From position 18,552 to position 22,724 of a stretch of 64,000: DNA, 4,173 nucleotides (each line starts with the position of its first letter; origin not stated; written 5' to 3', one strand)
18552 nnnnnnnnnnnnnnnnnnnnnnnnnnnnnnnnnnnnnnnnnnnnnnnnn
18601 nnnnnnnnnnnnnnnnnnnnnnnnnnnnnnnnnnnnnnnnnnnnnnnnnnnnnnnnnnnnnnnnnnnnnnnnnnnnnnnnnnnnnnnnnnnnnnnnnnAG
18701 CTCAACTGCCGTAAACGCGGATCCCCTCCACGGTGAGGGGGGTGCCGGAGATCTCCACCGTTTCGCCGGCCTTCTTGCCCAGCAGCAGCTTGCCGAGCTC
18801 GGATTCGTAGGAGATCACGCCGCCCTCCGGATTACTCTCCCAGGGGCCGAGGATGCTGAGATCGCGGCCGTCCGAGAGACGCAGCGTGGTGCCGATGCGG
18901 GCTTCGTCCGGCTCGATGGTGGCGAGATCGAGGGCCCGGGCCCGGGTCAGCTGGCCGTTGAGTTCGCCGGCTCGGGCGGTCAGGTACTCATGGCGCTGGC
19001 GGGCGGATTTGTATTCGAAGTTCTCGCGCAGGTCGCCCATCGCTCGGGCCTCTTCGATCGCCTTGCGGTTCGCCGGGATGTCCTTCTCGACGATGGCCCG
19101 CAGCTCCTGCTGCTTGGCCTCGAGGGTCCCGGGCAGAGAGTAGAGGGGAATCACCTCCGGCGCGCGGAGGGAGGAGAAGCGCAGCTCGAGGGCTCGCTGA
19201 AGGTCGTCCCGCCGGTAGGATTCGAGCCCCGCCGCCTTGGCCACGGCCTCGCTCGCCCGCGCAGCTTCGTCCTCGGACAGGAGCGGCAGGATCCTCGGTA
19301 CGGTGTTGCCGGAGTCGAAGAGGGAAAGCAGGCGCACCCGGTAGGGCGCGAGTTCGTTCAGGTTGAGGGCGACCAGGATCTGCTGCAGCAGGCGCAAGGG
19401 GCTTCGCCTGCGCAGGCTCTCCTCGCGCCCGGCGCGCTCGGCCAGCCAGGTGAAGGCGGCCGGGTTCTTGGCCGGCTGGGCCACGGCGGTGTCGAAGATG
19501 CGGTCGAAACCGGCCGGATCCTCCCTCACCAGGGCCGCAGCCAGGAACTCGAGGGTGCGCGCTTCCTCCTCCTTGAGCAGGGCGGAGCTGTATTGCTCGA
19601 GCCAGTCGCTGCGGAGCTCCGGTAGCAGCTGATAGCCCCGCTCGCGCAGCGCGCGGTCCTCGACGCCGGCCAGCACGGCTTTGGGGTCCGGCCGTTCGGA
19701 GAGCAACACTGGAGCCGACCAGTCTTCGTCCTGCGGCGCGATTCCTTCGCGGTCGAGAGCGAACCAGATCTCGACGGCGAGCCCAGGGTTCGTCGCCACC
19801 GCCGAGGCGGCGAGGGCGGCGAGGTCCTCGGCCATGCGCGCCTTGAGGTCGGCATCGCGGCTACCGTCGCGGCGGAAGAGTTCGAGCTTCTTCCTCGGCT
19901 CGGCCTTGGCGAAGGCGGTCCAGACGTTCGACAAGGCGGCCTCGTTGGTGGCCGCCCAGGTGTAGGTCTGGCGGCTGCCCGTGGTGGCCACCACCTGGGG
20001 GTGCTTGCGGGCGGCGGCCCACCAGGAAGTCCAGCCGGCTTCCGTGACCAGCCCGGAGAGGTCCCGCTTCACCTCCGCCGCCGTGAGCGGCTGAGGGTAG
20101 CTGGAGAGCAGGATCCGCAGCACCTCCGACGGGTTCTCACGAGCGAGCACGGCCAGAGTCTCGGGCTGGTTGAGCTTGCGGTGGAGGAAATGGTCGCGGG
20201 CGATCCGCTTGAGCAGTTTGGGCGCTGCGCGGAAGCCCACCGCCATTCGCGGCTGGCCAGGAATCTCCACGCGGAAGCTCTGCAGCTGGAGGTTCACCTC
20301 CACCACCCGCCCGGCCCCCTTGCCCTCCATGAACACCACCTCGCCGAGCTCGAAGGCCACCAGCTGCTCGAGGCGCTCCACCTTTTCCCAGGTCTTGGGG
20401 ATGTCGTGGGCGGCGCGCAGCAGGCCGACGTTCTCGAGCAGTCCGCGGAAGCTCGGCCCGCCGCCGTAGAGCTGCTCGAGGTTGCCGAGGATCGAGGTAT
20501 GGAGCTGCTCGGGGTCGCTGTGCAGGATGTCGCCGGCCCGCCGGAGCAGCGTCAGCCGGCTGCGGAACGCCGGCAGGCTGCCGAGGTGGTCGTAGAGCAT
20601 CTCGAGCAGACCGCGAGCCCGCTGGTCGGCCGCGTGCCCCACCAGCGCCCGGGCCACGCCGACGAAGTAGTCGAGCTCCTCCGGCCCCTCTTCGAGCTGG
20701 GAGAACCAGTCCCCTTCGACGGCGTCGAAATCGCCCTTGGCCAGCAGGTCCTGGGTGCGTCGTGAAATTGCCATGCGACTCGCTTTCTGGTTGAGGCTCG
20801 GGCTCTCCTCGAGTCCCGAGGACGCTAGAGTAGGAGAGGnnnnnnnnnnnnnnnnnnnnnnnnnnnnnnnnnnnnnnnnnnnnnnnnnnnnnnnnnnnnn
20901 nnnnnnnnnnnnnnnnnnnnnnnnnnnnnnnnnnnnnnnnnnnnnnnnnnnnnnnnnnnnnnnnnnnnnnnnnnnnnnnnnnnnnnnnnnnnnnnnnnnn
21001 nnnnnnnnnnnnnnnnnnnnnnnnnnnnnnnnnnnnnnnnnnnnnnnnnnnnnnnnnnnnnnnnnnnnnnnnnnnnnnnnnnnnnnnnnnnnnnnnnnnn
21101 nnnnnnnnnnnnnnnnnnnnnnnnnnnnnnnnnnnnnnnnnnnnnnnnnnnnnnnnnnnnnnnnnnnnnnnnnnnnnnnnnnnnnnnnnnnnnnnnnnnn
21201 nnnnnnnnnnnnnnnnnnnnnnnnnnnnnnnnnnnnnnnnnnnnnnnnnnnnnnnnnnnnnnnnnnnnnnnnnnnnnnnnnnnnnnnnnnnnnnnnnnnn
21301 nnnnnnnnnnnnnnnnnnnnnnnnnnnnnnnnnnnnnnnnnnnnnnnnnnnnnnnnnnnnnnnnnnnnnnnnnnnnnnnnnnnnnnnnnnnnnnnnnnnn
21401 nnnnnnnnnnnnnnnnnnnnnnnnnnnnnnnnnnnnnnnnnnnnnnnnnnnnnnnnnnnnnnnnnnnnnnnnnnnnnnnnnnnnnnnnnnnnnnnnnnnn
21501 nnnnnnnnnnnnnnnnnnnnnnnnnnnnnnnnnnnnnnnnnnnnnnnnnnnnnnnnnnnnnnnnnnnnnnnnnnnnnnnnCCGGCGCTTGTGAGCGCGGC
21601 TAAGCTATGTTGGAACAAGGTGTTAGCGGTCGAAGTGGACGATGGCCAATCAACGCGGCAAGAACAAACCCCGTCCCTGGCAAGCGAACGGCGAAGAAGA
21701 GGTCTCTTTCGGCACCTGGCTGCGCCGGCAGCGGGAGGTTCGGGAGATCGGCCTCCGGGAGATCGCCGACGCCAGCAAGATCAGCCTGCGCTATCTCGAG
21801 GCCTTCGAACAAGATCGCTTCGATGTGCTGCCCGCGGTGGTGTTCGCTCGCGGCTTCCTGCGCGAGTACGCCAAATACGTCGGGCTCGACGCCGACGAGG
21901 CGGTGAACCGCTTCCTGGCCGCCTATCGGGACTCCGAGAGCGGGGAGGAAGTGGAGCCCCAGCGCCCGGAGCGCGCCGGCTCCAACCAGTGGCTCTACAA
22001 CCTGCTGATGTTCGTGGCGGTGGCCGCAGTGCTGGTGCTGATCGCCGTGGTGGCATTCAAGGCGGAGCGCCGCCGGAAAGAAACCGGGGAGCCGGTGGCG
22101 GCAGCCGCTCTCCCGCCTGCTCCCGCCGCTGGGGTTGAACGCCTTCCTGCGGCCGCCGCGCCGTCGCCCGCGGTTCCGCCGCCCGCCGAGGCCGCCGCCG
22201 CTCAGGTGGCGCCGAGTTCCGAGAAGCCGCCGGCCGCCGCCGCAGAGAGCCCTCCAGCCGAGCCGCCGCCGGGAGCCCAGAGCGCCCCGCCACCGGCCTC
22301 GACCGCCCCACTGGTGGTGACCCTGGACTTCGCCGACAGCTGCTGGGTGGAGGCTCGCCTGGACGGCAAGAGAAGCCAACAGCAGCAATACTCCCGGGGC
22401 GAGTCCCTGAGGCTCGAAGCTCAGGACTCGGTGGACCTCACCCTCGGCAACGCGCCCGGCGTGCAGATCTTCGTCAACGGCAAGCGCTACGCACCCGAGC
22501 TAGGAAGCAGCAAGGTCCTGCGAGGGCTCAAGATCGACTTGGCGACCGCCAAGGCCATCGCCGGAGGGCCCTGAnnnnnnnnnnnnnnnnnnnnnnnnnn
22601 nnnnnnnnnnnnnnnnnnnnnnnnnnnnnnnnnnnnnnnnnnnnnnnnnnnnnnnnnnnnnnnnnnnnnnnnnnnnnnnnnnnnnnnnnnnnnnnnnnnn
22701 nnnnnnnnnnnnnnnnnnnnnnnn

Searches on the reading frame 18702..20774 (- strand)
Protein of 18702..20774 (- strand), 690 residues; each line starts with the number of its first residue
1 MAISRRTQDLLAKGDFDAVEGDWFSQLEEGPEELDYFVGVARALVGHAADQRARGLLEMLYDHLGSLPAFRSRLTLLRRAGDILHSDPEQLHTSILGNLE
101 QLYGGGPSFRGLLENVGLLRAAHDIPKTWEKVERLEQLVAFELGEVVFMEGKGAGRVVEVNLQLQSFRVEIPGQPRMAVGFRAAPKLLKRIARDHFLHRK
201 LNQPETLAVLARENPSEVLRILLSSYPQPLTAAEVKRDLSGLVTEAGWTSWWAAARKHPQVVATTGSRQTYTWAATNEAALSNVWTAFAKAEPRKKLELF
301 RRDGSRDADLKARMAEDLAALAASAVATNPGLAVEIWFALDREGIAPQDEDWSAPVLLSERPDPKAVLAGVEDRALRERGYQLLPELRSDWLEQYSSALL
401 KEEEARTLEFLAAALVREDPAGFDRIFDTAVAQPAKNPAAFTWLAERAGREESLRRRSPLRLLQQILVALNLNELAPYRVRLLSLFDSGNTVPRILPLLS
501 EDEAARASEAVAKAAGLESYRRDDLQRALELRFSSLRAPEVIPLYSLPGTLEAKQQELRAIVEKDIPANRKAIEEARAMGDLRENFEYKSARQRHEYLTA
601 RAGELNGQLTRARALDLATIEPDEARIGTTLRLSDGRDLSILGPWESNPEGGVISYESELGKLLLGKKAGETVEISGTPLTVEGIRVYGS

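Call 45: search_protein_families(library=pfam, proteins=[window:18702-20774:-], max_evalue=0.0001)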
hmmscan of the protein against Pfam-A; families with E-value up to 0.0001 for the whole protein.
window:18702-20774:- (690 aa): 2 families
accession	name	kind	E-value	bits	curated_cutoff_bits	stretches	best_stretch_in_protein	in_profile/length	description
PF03449.20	GreA_GreB_N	-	6.3e-14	52.4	24.5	1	551-613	8-70/71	Transcription elongation factor, N-terminal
PF01272.25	GreA_GreB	-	1.4e-10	41.5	26.9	1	623-676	4-62/77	Transcription elongation factor, GreA/GreB, C-term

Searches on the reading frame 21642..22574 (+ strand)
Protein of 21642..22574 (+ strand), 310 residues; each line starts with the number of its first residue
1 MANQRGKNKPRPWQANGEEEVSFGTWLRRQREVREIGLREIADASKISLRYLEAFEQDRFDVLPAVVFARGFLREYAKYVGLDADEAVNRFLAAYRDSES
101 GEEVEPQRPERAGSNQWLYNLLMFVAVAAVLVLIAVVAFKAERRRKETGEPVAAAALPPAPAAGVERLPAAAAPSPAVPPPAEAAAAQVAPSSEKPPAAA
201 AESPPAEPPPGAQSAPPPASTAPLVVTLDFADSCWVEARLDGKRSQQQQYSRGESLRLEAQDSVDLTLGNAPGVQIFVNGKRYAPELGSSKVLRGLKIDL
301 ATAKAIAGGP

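Call 58: search_protein_families(library=pfam, proteins=[window:21642-22574:+], max_evalue=0.0001)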
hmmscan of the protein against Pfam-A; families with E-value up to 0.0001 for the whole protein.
window:21642-22574:+ (310 aa): 3 families
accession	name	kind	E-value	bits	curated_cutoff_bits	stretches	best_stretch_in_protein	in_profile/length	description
PF13413.12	HTH_25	-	1e-21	77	24.6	1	27-86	2-61/62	Helix-turn-helix domain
PF13464.11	RodZ_C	-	1.2e-13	51.3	23.9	1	227-286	1-61/72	RodZ C-terminal domain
PF12844.13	HTH_19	-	5.1e-06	26.8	30.2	1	27-86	4-57/64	Helix-turn-helix domain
